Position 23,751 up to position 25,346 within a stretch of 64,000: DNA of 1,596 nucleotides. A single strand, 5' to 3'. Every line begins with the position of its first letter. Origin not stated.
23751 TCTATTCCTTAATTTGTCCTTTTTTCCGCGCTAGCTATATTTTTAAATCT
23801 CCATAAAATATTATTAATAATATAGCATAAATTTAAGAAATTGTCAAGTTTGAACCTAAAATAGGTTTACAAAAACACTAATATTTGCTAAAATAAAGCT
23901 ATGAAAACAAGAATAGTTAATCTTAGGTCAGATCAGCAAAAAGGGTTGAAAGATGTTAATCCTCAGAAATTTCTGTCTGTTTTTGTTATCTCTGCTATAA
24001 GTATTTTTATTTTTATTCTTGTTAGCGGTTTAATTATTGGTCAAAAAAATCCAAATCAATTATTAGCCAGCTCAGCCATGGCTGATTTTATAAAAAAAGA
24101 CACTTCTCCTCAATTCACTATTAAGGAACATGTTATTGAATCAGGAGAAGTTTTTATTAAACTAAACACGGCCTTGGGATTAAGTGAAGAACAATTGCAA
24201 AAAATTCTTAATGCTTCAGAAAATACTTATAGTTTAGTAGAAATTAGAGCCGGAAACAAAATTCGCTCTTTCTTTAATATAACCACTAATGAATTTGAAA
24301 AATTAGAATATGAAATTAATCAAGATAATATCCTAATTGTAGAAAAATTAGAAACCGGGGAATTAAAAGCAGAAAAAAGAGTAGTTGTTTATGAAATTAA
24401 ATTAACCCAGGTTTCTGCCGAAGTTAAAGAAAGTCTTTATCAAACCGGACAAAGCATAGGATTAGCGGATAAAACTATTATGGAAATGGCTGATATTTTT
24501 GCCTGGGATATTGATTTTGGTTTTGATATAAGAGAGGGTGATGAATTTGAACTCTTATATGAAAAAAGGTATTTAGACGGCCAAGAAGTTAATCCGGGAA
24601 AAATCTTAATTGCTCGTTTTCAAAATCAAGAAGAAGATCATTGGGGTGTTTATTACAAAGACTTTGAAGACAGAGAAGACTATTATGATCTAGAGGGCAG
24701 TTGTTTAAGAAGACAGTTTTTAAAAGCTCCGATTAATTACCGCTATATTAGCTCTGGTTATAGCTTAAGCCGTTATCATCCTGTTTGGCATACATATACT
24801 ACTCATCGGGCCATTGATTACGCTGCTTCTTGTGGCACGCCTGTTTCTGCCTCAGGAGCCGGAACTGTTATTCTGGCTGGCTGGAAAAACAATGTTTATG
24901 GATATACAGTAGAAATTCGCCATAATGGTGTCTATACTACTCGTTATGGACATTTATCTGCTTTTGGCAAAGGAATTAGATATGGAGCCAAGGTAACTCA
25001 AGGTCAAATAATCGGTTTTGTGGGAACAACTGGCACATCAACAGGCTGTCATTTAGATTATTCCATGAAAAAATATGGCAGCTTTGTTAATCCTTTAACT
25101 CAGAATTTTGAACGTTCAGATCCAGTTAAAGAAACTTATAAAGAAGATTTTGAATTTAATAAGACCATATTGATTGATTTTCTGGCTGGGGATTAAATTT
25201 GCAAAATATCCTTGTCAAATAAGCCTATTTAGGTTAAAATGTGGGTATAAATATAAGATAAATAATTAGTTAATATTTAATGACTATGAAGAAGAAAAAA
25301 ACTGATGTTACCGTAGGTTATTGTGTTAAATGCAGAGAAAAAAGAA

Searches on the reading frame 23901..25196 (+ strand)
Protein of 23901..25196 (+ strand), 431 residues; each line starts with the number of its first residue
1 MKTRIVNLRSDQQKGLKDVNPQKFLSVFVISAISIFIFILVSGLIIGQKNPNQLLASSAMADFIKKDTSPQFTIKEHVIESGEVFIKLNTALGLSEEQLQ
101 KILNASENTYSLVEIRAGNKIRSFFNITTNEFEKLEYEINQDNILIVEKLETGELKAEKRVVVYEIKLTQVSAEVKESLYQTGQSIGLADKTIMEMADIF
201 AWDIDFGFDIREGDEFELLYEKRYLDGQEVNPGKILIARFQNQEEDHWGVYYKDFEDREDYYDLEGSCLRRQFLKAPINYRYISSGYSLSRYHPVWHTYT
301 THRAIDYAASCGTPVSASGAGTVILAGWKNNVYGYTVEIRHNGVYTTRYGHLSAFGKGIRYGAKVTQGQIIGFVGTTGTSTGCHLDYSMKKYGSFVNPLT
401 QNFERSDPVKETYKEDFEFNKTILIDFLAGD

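Call 20: find_encoding_contigs(protein=window:23901-25196:+, flank=4000, max_places=10)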
Protein window:23901-25196:+ (431 aa): 8 contigs read that carry it; 4 places shown.
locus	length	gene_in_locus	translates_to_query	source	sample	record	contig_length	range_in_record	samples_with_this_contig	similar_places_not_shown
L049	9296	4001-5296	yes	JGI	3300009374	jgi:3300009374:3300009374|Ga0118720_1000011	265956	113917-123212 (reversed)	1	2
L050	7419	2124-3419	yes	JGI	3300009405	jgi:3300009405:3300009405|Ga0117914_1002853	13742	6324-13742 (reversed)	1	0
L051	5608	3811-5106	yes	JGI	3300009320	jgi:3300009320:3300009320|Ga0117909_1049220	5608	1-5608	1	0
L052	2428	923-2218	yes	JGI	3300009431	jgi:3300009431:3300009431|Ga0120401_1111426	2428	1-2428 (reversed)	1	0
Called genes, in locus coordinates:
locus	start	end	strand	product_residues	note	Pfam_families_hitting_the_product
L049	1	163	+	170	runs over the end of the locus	-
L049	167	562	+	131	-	-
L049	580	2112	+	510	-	PF11104:PilM_2, PF06723:MreB_Mbl (faint), PF14450:FtsA, PF06347:SH3_4 (faint), PF08239:SH3_3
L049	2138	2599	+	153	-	PF07963:N_methyl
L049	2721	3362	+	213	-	PF01509:TruB_N, PF16198:TruB_C_2 (weak)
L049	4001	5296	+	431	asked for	PF19425:Csd3_N2, PF01551:Peptidase_M23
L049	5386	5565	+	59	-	PF18930:DUF5679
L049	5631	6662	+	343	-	PF00571:CBS, PF01769:MgtE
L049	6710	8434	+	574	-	PF14716:HHH_8, PF14520:HHH_5 (faint), PF14791:DNA_pol_B_thumb, PF02811:PHP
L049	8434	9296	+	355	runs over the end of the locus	PF01820:Dala_Dala_lig_N, PF02222:ATP-grasp, PF07478:Dala_Dala_lig_C, PF02786:CPSase_L_D2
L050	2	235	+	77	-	?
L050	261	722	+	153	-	PF07963:N_methyl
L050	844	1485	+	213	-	PF01509:TruB_N, PF16198:TruB_C_2 (weak)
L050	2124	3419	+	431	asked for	PF19425:Csd3_N2, PF01551:Peptidase_M23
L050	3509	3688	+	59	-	PF18930:DUF5679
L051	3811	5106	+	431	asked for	PF19425:Csd3_N2, PF01551:Peptidase_M23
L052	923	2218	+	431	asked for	PF19425:Csd3_N2, PF01551:Peptidase_M23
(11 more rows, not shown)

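Call 23: find_homologous_proteins(query=window:23901-25196:+, max_evalue=1e-40)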
Query window:23901-25196:+ (431 aa): 616 proteins with E <= 1e-40 among 6988 candidates; the best 120 are listed.
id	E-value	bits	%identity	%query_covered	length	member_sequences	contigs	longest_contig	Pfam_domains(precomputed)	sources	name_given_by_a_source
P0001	4.6e-288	973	100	100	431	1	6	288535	PF01551.30,PF19425.5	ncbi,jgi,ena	-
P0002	2.3e-262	888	90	100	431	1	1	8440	PF01551.30,PF19425.5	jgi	-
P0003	6.6e-262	887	90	100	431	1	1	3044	PF01551.30,PF19425.5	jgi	-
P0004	3.1e-258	875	90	100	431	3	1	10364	PF01551.30,PF19425.5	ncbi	-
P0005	8.0e-258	873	87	100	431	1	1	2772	PF01551.30,PF19425.5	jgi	-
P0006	4.8e-252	854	87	100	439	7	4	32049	PF01551.30,PF19425.5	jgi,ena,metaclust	metaclust:\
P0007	6.6e-250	847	87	99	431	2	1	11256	PF01551.30,PF19425.5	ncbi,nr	ncbi:M23 family metallopeptidase [Patescibacteria group bacterium]|nr:M23 family metallopeptidase [P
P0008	1.8e-249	846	85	100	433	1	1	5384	PF01551.30,PF19425.5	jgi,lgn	-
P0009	1.8e-219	747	76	100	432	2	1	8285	PF01551.30,PF19425.5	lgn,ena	-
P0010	4.8e-205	699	70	99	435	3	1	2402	PF01551.30,PF19425.5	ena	-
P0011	9.0e-194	662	68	95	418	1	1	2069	PF01551.30,PF19425.5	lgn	-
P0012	2.0e-192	658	67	96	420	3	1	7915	PF01551.30,PF19425.5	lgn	-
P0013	1.6e-189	648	67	96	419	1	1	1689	PF01551.30,PF19425.5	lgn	-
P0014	3.7e-179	614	64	96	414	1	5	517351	PF01551.30,PF19425.5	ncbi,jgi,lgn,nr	ncbi:MAG: peptidoglycan DD-metalloendopeptidase family protein [Patescibacteria group bacterium]|jgi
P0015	3.0e-176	605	64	94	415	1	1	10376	PF01551.30,PF19425.5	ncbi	-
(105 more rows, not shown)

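Call 24: find_encoding_contigs(protein=P0006, flank=5000, max_places=3)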
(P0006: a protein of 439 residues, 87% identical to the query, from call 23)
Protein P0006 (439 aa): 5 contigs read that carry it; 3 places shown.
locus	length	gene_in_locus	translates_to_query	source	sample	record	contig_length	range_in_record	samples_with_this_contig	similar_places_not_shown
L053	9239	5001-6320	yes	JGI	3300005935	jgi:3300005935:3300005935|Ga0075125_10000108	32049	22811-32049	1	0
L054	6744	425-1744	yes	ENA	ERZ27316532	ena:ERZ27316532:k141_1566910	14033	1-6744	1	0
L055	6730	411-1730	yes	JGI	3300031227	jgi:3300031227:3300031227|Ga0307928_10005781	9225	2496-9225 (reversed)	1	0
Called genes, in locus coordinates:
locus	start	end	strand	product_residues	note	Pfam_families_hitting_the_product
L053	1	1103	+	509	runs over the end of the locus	PF11104:PilM_2, PF06723:MreB_Mbl (faint), PF14450:FtsA, PF08239:SH3_3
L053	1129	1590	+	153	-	-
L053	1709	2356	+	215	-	PF01509:TruB_N, PF16198:TruB_C_2 (weak)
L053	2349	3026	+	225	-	PF00535:Glycos_transf_2, PF10111:Glyco_tranf_2_2 (weak), PF13641:Glyco_tranf_2_3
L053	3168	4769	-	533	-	PF13231:PMT_2, PF13414:TPR_11 (faint), PF13432:TPR_16 (faint), PF09976:TPR_21 (weak), PF13424:TPR_12, PF00515:TPR_1 (weak), PF07719:TPR_2 (weak), PF13181:TPR_8 (weak), +5 more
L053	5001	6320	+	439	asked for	PF19425:Csd3_N2, PF01551:Peptidase_M23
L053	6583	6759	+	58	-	PF18930:DUF5679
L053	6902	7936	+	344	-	PF00571:CBS, PF01769:MgtE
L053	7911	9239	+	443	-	?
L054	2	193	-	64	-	?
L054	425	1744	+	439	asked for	PF19425:Csd3_N2, PF01551:Peptidase_M23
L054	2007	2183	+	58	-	PF18930:DUF5679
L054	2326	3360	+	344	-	PF00571:CBS, PF01769:MgtE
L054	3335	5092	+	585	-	PF14716:HHH_8, PF14520:HHH_5 (faint), PF14792:DNA_pol_B_palm (faint), PF14791:DNA_pol_B_thumb, PF02811:PHP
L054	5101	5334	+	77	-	-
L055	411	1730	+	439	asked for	PF19425:Csd3_N2, PF01551:Peptidase_M23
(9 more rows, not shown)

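Call 25: find_encoding_contigs(protein=P0002, flank=5000, max_places=2)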
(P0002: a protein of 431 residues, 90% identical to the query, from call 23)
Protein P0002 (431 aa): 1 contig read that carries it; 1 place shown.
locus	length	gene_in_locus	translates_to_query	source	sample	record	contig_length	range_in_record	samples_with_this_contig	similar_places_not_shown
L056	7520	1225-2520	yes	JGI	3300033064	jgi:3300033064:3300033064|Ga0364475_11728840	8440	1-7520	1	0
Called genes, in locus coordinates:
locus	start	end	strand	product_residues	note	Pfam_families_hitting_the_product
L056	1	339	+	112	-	?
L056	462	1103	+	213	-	PF01509:TruB_N, PF16198:TruB_C_2 (weak)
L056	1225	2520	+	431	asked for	PF19425:Csd3_N2, PF01551:Peptidase_M23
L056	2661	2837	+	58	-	PF18930:DUF5679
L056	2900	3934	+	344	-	PF00571:CBS, PF01769:MgtE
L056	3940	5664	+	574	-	PF14716:HHH_8, PF14520:HHH_5 (faint), PF14791:DNA_pol_B_thumb, PF01876:RNase_P_p30 (faint), PF02811:PHP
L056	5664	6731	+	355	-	PF01820:Dala_Dala_lig_N, PF02222:ATP-grasp, PF07478:Dala_Dala_lig_C, PF02786:CPSase_L_D2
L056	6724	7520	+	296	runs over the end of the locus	-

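Call 26: find_encoding_contigs(protein=P0009, flank=5000, max_places=2)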
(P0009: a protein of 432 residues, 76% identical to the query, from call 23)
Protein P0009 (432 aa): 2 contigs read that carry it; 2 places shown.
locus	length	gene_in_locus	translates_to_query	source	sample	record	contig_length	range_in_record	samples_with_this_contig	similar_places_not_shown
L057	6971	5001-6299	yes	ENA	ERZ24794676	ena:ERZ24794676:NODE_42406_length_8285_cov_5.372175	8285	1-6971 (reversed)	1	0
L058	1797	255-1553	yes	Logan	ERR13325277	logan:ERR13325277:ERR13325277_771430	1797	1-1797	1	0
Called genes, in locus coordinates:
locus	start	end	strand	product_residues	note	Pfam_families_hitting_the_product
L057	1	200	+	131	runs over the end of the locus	-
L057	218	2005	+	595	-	PF11104:PilM_2, PF06723:MreB_Mbl (faint), PF14450:FtsA, PF06347:SH3_4, PF08239:SH3_3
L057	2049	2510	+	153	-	PF07963:N_methyl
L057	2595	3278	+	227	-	PF00535:Glycos_transf_2, PF10111:Glyco_tranf_2_2, PF13641:Glyco_tranf_2_3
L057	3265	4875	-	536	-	PF13414:TPR_11 (faint), PF25063:ARM_TT21_C (faint), PF00515:TPR_1 (weak), PF13424:TPR_12, PF14559:TPR_19, PF00515:TPR_1, PF07719:TPR_2 (weak), PF13181:TPR_8 (weak), +7 more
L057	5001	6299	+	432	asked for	PF19425:Csd3_N2, PF01551:Peptidase_M23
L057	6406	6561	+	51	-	PF18930:DUF5679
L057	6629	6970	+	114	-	?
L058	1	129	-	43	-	?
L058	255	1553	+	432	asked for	PF19425:Csd3_N2, PF01551:Peptidase_M23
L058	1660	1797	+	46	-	?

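Call 27: find_encoding_contigs(protein=P0014, flank=5000, max_places=2)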
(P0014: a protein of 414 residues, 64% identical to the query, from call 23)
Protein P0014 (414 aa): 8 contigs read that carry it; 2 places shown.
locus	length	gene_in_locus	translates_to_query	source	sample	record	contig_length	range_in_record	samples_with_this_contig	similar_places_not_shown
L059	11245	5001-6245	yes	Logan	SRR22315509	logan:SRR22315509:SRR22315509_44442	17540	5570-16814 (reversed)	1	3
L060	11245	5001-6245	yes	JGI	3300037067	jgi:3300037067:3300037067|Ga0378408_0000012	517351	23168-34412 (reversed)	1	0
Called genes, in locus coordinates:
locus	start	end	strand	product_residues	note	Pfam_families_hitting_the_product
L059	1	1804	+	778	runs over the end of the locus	PF00672:HAMP, PF00989:PAS (weak), PF13426:PAS_9, PF00512:HisKA, PF02518:HATPase_c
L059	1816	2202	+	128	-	PF00072:Response_reg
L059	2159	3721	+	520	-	PF11104:PilM_2, PF06347:SH3_4, PF08239:SH3_3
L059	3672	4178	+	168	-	-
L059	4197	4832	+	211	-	PF01509:TruB_N, PF16198:TruB_C_2 (weak)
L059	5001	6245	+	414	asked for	PF19425:Csd3_N2, PF01551:Peptidase_M23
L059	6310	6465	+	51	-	PF18930:DUF5679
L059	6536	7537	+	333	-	PF00571:CBS, PF01769:MgtE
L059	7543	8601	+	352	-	PF01820:Dala_Dala_lig_N, PF02222:ATP-grasp, PF02786:CPSase_L_D2, PF07478:Dala_Dala_lig_C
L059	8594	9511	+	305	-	-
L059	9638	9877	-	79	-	-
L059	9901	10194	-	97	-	-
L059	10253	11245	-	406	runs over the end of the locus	PF01551:Peptidase_M23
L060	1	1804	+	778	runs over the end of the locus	PF00672:HAMP, PF00989:PAS (weak), PF13426:PAS_9, PF00512:HisKA, PF02518:HATPase_c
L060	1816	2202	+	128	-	PF00072:Response_reg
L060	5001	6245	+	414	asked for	PF19425:Csd3_N2, PF01551:Peptidase_M23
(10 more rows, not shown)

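Call 32: find_encoding_contigs(protein=P0004, flank=4000, max_places=2)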
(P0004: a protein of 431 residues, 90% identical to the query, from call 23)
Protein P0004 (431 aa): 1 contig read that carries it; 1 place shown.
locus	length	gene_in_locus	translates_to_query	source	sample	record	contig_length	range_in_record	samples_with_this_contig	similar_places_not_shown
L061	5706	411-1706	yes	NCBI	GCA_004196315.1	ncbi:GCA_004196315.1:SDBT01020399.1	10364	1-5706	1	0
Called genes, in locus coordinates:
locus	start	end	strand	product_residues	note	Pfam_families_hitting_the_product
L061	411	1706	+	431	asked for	PF19425:Csd3_N2, PF01551:Peptidase_M23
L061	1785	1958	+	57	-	PF18930:DUF5679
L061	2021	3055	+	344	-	PF00571:CBS (weak), PF01769:MgtE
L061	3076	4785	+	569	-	PF14716:HHH_8, PF14520:HHH_5 (faint), PF14792:DNA_pol_B_palm (weak), PF14791:DNA_pol_B_thumb, PF02811:PHP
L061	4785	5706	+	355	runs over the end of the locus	PF01820:Dala_Dala_lig_N, PF02222:ATP-grasp, PF07478:Dala_Dala_lig_C, PF08443:RimK (faint), PF02655:ATP-grasp_3 (faint), PF02786:CPSase_L_D2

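Call 33: find_encoding_contigs(protein=P0003, flank=4000, max_places=2)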
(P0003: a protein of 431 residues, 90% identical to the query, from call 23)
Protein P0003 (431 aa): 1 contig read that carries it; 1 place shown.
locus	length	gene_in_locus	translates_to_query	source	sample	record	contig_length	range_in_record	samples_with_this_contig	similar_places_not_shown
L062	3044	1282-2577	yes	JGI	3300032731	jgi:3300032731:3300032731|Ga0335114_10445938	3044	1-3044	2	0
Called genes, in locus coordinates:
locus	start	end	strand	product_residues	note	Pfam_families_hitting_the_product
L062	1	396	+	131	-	?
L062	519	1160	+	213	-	PF01509:TruB_N, PF16198:TruB_C_2 (weak)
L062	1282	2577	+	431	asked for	PF19425:Csd3_N2, PF01551:Peptidase_M23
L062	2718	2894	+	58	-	PF18930:DUF5679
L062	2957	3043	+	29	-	?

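Call 34: find_encoding_contigs(protein=P0008, flank=4000, max_places=2)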
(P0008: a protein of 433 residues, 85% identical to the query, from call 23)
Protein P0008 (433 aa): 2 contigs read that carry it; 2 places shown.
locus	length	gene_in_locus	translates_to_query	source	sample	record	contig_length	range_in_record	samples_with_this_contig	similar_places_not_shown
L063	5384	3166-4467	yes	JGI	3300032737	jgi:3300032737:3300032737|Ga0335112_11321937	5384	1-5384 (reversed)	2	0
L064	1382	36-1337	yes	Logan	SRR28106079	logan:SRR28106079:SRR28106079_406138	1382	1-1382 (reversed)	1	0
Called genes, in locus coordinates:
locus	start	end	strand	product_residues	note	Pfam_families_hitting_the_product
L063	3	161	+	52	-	?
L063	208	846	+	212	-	PF01509:TruB_N, PF16198:TruB_C_2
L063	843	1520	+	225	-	PF00535:Glycos_transf_2, PF10111:Glyco_tranf_2_2 (weak), PF13641:Glyco_tranf_2_3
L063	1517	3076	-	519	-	PF25063:ARM_TT21_C, PF13424:TPR_12, PF13414:TPR_11 (weak), PF14559:TPR_19 (weak), PF00515:TPR_1, PF07719:TPR_2 (weak), PF13181:TPR_8 (weak), PF13431:TPR_17 (weak), +3 more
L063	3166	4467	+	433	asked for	PF19425:Csd3_N2, PF01551:Peptidase_M23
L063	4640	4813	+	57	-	PF18930:DUF5679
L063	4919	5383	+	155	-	?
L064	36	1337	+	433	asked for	PF19425:Csd3_N2, PF01551:Peptidase_M23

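Call 45: find_encoding_contigs(protein=P0007, flank=3000, max_places=2)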
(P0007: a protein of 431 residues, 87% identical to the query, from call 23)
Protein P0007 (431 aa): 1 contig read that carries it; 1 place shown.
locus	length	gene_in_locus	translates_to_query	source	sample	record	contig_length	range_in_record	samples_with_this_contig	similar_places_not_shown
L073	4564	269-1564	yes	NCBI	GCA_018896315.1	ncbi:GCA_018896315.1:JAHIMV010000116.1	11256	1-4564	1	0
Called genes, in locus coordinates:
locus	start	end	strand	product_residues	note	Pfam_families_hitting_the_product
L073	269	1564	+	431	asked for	PF19425:Csd3_N2, PF01551:Peptidase_M23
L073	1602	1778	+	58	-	PF18930:DUF5679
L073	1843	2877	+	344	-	PF00571:CBS (weak), PF01769:MgtE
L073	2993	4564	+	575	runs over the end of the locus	PF14520:HHH_5 (faint), PF14716:HHH_8, PF14791:DNA_pol_B_thumb, PF01876:RNase_P_p30 (faint), PF02811:PHP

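Call 46: find_encoding_contigs(protein=P0005, flank=3000, max_places=2)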
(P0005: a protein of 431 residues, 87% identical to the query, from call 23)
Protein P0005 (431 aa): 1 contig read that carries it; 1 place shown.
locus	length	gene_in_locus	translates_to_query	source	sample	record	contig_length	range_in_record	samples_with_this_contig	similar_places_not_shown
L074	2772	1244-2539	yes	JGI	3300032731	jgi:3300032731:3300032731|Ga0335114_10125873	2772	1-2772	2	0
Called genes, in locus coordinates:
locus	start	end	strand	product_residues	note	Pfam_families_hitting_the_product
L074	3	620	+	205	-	?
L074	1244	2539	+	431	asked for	PF19425:Csd3_N2, PF01551:Peptidase_M23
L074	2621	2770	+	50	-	?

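Call 57: find_encoding_contigs(protein=P0012, flank=3000, max_places=2)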
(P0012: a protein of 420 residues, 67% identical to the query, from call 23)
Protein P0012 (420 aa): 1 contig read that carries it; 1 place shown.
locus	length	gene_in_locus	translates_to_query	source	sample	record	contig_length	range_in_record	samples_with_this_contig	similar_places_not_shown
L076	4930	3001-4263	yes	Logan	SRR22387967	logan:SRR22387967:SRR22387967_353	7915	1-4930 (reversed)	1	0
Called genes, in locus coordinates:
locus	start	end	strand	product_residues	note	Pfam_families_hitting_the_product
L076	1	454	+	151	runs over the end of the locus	-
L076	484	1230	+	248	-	PF13641:Glyco_tranf_2_3, PF00535:Glycos_transf_2, PF10111:Glyco_tranf_2_2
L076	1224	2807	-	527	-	PF13231:PMT_2, PF00515:TPR_1 (weak), PF13424:TPR_12, PF13432:TPR_16 (weak), PF00515:TPR_1 (weak), PF07719:TPR_2 (weak), PF13181:TPR_8 (weak), PF13414:TPR_11 (weak), +9 more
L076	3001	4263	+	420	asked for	PF19425:Csd3_N2, PF01551:Peptidase_M23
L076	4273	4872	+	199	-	PF00753:Lactamase_B, PF23023:Anti-Pycsar_Apyc1 (weak), PF13483:Lactamase_B_3 (weak)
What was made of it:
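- The site is a hotspot that holds other cargo in relatives (calls 24, 26, 34, 57).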

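Call 58: find_encoding_contigs(protein=P0010, flank=3000, max_places=3)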
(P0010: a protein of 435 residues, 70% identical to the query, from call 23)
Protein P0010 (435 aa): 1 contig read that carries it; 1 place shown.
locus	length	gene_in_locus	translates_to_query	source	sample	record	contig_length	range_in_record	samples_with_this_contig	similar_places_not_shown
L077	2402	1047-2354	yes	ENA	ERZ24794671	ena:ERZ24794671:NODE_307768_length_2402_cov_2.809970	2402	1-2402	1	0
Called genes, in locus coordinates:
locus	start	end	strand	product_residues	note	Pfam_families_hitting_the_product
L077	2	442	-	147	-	?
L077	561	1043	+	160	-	PF05559:DUF763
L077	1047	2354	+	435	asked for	PF19425:Csd3_N2, PF01551:Peptidase_M23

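Call 62: search_protein_families(library=pfam, proteins=[L074:3-620:+])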
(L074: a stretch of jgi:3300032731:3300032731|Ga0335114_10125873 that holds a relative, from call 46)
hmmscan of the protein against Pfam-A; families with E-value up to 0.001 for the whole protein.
L074:3-620:+ (205 aa): 3 families
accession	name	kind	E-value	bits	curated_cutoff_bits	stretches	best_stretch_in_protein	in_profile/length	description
PF00535.33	Glycos_transf_2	-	8.9e-29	101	23.3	1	9-108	24-127/168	Glycosyl transferase family 2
PF13704.12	Glyco_tranf_2_4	-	0.00011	23.1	27.5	1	13-69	20-81/98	Glycosyl transferase family 2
PF10111.15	Glyco_tranf_2_2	-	0.00058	19.9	27.3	1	12-77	29-99/276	Glycosyltransferase like family 2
